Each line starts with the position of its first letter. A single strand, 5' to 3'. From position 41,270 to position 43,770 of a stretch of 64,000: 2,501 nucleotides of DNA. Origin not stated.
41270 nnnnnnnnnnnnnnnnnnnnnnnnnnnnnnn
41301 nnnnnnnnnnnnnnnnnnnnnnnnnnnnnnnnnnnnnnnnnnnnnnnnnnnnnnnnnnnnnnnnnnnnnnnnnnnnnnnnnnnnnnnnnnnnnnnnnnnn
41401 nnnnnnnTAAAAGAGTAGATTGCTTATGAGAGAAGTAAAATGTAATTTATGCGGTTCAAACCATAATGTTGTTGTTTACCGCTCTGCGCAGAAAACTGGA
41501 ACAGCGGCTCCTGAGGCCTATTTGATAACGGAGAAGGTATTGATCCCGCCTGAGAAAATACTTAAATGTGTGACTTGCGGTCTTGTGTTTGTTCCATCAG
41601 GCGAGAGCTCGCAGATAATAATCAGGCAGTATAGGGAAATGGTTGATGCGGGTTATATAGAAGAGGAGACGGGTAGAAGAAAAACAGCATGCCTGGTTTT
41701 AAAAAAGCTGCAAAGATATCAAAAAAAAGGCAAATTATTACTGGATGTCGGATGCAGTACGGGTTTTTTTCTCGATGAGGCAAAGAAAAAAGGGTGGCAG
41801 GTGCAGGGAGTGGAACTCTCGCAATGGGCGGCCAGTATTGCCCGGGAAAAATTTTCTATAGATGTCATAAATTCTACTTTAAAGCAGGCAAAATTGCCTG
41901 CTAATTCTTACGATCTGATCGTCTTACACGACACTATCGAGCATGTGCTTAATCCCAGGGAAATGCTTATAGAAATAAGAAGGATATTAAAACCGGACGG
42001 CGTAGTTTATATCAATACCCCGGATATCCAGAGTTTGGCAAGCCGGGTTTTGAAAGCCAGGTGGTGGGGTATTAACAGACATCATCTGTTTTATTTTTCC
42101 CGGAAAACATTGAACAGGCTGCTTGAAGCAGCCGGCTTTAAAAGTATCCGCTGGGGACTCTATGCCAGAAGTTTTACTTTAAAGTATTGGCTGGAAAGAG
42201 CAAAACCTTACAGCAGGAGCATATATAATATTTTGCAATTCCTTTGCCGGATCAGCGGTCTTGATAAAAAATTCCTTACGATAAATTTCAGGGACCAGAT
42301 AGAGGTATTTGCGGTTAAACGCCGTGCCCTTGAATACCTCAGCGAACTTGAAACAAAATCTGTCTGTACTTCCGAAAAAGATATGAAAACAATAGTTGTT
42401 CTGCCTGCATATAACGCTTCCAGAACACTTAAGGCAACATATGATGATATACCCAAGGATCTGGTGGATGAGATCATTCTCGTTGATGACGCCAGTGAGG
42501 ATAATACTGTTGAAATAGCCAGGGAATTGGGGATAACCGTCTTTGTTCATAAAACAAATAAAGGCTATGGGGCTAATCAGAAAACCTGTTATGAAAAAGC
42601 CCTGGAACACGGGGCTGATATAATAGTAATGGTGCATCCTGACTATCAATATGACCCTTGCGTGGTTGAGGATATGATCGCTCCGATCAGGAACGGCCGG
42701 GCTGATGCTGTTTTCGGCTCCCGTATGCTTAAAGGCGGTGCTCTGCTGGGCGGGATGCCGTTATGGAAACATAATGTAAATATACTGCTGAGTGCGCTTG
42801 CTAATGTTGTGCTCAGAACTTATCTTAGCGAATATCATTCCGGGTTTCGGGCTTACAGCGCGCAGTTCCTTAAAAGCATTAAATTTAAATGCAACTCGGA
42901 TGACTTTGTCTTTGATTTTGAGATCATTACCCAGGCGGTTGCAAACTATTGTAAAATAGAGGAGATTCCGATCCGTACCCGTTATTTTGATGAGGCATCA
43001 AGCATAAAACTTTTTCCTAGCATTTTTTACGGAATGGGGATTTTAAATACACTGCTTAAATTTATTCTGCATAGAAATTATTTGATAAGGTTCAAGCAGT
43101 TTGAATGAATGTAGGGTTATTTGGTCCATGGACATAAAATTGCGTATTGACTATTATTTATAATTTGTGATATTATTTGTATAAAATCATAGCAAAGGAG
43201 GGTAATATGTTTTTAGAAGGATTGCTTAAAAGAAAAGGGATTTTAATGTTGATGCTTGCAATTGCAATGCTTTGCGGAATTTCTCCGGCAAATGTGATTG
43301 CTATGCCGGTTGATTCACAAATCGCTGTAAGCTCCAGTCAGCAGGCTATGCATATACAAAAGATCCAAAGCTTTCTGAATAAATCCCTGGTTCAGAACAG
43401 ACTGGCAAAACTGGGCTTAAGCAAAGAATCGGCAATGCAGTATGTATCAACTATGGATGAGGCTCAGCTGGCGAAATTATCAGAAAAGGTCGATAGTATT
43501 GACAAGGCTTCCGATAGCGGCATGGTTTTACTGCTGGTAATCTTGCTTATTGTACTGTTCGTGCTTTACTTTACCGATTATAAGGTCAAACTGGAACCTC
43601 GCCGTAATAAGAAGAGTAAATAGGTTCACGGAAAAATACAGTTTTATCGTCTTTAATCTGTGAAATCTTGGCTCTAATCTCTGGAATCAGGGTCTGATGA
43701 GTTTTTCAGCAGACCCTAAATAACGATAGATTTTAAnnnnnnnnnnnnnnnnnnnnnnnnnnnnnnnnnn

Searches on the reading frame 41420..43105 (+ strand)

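Call 31: search_protein_families(library=pfam, proteins=[window:41420-43105:+], max_evalue=0.00001)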
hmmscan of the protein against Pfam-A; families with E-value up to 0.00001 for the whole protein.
window:41420-43105:+ (562 aa): 7 families
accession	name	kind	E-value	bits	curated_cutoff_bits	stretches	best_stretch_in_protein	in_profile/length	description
PF13489.12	Methyltransf_23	-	8.8e-29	100.8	27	1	88-241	7-160/164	Methyltransferase domain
PF00535.33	Glycos_transf_2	-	1.5e-21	77.5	23.3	1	326-485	2-165/168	Glycosyl transferase family 2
PF08241.18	Methyltransf_11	-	5.1e-18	66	21.2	1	108-198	1-95/95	Methyltransferase domain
PF13649.12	Methyltransf_25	-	5.5e-14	53.1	27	1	108-194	2-97/97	Methyltransferase domain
PF08242.18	Methyltransf_12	-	1.8e-13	51.5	30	1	108-196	1-98/98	Methyltransferase domain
PF13847.12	Methyltransf_31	-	4.3e-11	43.1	27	1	102-204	2-116/145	Methyltransferase domain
PF07021.18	MetW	-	8.9e-08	32.4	21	1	96-191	6-103/193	Methionine biosynthesis protein MetW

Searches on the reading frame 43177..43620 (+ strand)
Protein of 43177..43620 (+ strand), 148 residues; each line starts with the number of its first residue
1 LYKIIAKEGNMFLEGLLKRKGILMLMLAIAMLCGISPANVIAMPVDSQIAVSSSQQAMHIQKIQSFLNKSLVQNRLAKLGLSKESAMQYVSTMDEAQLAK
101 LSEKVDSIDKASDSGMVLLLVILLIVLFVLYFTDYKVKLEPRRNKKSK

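Call 31: search_protein_families(library=pfam, proteins=[window:43177-43620:+], max_evalue=0.00001)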
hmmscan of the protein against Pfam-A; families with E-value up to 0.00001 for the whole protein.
window:43177-43620:+ (148 aa): 1 family
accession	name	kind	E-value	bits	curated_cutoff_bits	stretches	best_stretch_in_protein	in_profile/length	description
PF20332.3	DUF6627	-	7.6e-10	39.4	27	1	24-130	5-108/125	Family of unknown function (DUF6627)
